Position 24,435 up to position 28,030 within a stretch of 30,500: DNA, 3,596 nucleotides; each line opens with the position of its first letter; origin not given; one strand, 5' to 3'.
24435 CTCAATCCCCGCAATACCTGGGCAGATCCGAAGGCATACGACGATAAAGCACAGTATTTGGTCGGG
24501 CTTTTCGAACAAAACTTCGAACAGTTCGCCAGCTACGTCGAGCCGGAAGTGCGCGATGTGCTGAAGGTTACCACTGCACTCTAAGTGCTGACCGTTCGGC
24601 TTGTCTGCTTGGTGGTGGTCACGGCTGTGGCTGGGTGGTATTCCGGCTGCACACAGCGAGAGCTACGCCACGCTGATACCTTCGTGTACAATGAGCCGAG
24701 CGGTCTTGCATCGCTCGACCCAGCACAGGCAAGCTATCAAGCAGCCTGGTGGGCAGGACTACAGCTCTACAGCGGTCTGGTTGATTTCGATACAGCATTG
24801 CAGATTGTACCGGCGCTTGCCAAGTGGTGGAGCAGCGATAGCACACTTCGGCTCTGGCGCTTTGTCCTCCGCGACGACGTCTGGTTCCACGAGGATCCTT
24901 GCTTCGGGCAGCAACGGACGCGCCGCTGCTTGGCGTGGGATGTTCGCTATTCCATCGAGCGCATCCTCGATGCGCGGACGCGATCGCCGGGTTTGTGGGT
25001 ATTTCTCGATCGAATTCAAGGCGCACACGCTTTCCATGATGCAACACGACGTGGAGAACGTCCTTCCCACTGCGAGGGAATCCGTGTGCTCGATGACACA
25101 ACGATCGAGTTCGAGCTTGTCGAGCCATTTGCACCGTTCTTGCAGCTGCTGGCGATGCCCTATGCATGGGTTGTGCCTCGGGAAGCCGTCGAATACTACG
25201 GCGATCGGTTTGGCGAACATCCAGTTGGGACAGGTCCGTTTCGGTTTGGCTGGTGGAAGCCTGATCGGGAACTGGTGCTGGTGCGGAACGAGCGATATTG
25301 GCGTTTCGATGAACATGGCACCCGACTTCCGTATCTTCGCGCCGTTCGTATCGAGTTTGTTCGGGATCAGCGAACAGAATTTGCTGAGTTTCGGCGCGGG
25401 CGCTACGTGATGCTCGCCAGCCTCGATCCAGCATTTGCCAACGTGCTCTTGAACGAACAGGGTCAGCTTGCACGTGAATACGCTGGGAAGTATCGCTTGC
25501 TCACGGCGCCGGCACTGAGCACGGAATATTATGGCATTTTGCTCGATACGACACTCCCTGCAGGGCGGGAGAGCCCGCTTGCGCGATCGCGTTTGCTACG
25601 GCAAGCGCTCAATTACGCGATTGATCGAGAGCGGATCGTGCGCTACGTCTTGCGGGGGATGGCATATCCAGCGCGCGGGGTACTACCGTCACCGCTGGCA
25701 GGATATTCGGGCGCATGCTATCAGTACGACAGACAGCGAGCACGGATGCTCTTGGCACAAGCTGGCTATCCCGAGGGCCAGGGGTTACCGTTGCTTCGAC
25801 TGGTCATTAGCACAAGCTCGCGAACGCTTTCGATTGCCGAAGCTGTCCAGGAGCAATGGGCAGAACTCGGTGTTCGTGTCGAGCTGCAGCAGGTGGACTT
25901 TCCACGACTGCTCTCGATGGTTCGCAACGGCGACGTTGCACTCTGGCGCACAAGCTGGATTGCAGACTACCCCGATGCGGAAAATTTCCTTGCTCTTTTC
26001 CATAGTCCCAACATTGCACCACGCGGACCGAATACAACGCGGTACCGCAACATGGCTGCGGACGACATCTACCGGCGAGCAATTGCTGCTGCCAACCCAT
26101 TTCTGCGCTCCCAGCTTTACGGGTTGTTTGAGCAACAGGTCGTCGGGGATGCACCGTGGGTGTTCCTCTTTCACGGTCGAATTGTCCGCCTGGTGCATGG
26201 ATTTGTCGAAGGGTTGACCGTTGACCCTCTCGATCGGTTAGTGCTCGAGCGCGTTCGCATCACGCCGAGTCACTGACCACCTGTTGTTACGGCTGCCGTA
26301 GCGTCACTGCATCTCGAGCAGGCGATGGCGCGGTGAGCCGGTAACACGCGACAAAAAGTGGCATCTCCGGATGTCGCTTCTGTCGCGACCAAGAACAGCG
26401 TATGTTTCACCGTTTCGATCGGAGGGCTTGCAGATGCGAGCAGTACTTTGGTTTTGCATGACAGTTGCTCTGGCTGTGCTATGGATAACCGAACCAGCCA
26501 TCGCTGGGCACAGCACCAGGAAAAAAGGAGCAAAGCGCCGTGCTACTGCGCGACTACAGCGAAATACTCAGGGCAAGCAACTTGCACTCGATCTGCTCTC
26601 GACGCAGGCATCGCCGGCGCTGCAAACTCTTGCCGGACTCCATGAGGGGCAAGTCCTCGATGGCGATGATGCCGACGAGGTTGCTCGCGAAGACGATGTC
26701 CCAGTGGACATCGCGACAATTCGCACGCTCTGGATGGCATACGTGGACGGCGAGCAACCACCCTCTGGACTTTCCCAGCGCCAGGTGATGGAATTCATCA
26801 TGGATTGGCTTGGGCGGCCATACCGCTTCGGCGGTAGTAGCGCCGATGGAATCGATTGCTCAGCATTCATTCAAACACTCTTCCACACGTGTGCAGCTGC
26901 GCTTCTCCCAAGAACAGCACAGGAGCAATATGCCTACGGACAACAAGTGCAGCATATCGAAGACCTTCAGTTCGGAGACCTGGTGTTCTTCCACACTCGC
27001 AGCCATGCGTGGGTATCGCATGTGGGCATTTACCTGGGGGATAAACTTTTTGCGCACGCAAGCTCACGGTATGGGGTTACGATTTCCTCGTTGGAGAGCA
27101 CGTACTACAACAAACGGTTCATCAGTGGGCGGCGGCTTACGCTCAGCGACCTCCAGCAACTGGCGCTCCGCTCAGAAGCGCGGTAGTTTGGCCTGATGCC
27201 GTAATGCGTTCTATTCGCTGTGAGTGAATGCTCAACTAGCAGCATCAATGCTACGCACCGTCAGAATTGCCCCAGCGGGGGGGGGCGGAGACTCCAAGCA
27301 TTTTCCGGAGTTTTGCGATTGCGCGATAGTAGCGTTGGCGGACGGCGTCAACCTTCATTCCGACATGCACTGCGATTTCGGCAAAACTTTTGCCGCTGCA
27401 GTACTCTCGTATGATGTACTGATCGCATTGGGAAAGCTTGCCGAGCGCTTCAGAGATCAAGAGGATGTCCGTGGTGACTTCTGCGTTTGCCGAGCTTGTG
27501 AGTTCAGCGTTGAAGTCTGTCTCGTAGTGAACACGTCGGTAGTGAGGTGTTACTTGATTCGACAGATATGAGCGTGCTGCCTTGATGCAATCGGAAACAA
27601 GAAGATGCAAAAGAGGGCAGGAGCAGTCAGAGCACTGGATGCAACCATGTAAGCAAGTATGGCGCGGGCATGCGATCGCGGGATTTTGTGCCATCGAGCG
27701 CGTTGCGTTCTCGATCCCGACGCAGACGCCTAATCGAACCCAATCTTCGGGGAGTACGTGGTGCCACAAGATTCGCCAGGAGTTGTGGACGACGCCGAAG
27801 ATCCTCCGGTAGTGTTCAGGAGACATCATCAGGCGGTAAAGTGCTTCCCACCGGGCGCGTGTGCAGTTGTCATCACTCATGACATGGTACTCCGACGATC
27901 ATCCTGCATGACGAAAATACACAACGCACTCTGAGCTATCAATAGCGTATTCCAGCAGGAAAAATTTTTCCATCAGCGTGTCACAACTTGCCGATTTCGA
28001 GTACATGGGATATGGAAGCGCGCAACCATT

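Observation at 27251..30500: Candidate undescribed extracytoplasmic module: Cys-insert ECF-like sigma divergent from Cys-rich T9SS paralogs, a small disulfide-rich secreted protein and a redoxin-like gene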

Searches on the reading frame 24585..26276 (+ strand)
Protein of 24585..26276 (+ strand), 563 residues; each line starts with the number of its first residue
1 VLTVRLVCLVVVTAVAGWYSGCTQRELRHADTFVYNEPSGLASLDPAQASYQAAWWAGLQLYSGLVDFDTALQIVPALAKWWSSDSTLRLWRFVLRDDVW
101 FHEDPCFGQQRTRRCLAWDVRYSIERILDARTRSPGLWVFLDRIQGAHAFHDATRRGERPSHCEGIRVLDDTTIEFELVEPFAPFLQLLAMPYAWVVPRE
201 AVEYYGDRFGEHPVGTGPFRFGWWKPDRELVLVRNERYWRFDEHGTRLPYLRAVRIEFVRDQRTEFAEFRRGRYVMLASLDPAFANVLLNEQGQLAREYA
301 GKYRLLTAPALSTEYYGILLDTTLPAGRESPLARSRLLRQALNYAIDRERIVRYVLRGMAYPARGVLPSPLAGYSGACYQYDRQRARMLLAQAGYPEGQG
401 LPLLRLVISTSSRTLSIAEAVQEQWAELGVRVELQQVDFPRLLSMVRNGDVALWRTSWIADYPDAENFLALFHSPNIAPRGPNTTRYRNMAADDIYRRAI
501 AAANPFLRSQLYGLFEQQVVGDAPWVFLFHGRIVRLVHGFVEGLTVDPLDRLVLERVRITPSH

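Call 3: search_protein_families(library=pfam, proteins=[window:24585-26276:+], max_evalue=1)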
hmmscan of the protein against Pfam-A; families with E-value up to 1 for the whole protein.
window:24585-26276:+ (563 aa): 1 family
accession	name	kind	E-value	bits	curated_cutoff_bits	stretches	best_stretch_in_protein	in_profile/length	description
PF00496.27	SBP_bac_5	-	3.1e-72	244.2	32.4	1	73-475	1-363/368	Bacterial extracellular solute-binding proteins, family 5 Middle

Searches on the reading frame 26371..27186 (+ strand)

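Call 3: search_protein_families(library=pfam, proteins=[window:26371-27186:+], max_evalue=1)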
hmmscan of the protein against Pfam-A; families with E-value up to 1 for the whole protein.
window:26371-27186:+ (271 aa): 2 families
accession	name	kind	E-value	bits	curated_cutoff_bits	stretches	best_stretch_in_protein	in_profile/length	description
PF00877.26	NLPC_P60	-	2e-28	98.8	23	1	148-255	1-105/105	NlpC/P60 family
PF05708.18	Peptidase_C92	-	0.019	15.5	27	0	134-172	79-118/166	Permuted papain-like amidase enzyme, YaeF/YiiX, C92 family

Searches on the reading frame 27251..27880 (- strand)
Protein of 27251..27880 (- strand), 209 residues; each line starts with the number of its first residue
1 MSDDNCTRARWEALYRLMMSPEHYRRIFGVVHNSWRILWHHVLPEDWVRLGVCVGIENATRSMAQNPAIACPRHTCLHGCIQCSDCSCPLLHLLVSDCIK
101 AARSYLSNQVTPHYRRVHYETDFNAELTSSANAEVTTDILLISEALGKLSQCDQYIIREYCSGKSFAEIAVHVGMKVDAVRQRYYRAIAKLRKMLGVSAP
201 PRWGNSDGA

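Call 3: search_protein_families(library=pfam, proteins=[window:27251-27880:-], max_evalue=1)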
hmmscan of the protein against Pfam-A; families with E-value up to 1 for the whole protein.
window:27251-27880:- (209 aa): 4 families
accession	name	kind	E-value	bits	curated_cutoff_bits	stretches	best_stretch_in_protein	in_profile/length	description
PF08281.18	Sigma70_r4_2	-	5.2e-07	29.7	25.7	1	141-191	3-54/54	Sigma-70, region 4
PF04545.22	Sigma70_r4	-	0.00019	21.3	24.1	1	146-193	2-50/50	Sigma-70, region 4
PF13404.12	HTH_AsnC-type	-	0.045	14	27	1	165-186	19-40/42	AsnC-type helix-turn-helix domain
PF19889.5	DUF6362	-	0.11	13.3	31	0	146-190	53-97/98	Domain of unknown function (DUF6362)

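Call 4: search_protein_families(library=ncbifam, proteins=[window:27251-27880:-], max_evalue=1)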
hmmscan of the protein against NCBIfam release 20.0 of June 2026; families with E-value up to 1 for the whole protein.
window:27251-27880:- (209 aa): 37 families (the best 25 are shown)
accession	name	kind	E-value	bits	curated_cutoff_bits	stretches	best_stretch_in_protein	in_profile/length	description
TIGR02937.1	sigma70-ECF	superfamily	2.9e-09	36.8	42.9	1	103-195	69-165/165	sigma-70 family RNA polymerase sigma factor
TIGR02984.1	Sig-70_plancto1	subfamily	1.4e-07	31.2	183.75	1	127-195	119-188/189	RNA polymerase sigma-70 factor, Planctomycetaceae-specific subfamily 1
NF005248.0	PRK06759.1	equivalog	2.9e-07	30.4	133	1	140-195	98-154/156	RNA polymerase factor sigma-70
NF007227.0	PRK09645.1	subfamily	4e-06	26.8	202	1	117-195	89-170/177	sigma-70 family RNA polymerase sigma factor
NF009172.0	PRK12519.1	subfamily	1.7e-05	24.4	222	1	91-196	85-190/194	RNA polymerase sigma factor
TIGR02985.1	Sig70_bacteroi1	subfamily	2.3e-05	24.6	126.4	1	108-195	74-162/162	RNA polymerase sigma-70 factor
TIGR02983.1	SigE-fam_strep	subfamily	2.3e-05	24.3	141.55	1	126-195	88-158/162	SigE family RNA polymerase sigma factor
NF007228.0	PRK09646.1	subfamily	0.00026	20.7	226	1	97-198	96-193/194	ECF RNA polymerase sigma factor SigK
TIGR02952.1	Sig70_famx2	equivalog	0.00047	20.1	206.45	1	108-195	73-170/170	ECF subfamily RNA polymerase sigma factor, BldN family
NF058625.1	sigma_PG0214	equivalog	0.00082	19.1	130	1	117-194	82-160/170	GFO_1088 family ECF-type sigma factor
TIGR02989.1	Sig-70_gvs1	subfamily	0.0024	17.8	124.55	1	123-193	82-156/158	RNA polymerase sigma-70 factor, Rhodopirellula/Verrucomicrobium family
NF007222.0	PRK09640.1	equivalog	0.0039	16.8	194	1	145-195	131-182/188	RNA polymerase sigma factor SigX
NF007229.0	PRK09647.1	equivalog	0.005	16.2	265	1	162-199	169-206/220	RNA polymerase sigma factor SigE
NF053879.1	RNAPolSigSigVBac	equivalog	0.006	16.3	190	1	116-195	76-155/160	RNA polymerase sigma factor SigV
NF041236.1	CAS_III-E_sigma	exception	0.013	15.5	100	1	137-195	144-204/206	type III-E CRISPR-associated RpoE-like sigma factor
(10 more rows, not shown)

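Call 11: find_homologous_proteins(query=window:27251-27880:-, max_evalue=0.001)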
Query window:27251-27880:- (209 aa): 6 proteins with E <= 0.001 among 96 candidates.
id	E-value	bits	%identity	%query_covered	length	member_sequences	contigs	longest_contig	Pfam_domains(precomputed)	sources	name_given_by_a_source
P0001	5.3e-142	489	100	100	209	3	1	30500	PF08281.19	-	-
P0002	1.0e-103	364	77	98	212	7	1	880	PF08281.19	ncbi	-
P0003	2.4e-99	349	77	96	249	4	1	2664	PF08281.19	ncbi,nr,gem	ncbi:hypothetical protein HRbin20_01817 [bacterium HR20]|nr:hypothetical protein HRbin20_01817 [bact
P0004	1.3e-95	337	72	96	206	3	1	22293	PF04545.23,PF08281.19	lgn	-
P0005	1.5e-94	334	70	97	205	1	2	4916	PF04545.23,PF08281.19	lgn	-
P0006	9.0e-91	321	70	96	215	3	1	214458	PF04545.23,PF08281.19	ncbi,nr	ncbi:MAG: hypothetical protein KatS3mg038_0066 [Candidatus Kapaibacterium sp.]|nr:MAG: hypothetical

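Call 12: find_encoding_contigs(protein=P0006, flank=8000, max_places=3)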
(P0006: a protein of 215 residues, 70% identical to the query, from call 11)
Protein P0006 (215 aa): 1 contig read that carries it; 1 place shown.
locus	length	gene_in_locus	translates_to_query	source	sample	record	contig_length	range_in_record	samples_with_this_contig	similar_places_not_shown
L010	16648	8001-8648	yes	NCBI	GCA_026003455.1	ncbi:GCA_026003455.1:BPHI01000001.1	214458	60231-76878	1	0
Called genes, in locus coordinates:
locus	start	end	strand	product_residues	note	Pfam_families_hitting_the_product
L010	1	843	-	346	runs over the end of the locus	PF19777:DUF6263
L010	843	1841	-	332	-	-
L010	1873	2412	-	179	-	PF00293:NUDIX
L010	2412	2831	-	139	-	PF00334:NDK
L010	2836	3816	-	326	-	PF02629:CoA_binding, PF00549:Ligase_CoA, PF13607:Succ_CoA_lig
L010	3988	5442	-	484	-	PF24981:Beta-prop_ATRN-LZTR1, PF07646:Kelch_2 (faint), PF13415:Beta-prop_FBX42 (faint), PF24681:Kelch_KLHDC2_KLHL20_DRC7 (weak), PF25210:Kelch_FKB95 (faint), PF17164:DUF5122 (faint), PF12768:Rax2 (weak), PF12768:Rax2, +1 more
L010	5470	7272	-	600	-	-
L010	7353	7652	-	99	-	-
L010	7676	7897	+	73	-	-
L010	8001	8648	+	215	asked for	PF08281:Sigma70_r4_2, PF04545:Sigma70_r4 (weak)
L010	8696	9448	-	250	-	PF00877:NLPC_P60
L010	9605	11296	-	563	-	PF00496:SBP_bac_5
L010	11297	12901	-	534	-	PF01293:PEPCK_ATP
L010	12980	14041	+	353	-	PF01070:FMN_dh, PF01645:Glu_synthase (weak), PF00478:IMPDH (weak)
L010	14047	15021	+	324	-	PF00348:polyprenyl_synt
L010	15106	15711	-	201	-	PF04542:Sigma70_r2, PF08281:Sigma70_r4_2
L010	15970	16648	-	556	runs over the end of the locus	PF17391:Urocanase_N, PF01175:Urocanase, PF17392:Urocanase_C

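Call 13: find_encoding_contigs(protein=P0004, flank=8000, max_places=3)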
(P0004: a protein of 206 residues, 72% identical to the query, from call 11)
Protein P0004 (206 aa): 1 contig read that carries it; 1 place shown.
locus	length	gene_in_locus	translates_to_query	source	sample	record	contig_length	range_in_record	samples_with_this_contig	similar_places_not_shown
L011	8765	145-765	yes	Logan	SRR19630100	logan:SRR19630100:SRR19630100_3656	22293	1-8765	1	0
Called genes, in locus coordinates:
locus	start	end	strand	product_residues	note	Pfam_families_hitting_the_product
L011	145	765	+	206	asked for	PF08281:Sigma70_r4_2, PF04545:Sigma70_r4 (weak)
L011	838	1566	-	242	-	PF00877:NLPC_P60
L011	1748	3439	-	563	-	PF00496:SBP_bac_5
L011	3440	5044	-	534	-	PF01293:PEPCK_ATP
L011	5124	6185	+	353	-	PF01070:FMN_dh, PF01645:Glu_synthase (weak), PF00478:IMPDH (weak)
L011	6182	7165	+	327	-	PF00348:polyprenyl_synt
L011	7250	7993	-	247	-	PF04542:Sigma70_r2, PF08281:Sigma70_r4_2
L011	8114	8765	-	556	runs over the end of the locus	PF17391:Urocanase_N, PF01175:Urocanase, PF17392:Urocanase_C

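Call 28: search_protein_families(library=pfam, proteins=[L010:7353-7652:-], max_evalue=1)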
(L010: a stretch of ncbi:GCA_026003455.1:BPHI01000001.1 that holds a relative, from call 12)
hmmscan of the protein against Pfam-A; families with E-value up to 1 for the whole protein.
L010:7353-7652:- (99 aa): 0 families

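Call 29: search_protein_families(library=ncbifam, proteins=[L010:7353-7652:-], max_evalue=1)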
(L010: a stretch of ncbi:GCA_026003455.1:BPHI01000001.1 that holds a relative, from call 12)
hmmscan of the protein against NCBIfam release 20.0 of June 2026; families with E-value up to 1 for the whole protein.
L010:7353-7652:- (99 aa): 1 family
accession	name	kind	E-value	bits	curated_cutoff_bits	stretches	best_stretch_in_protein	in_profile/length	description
TIGR04117.1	Syntroph_Cxxx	paralog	0.0068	16.5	50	1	31-55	69-93/98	Cys-Xaa-Xaa-Xaa repeat radical SAM target protein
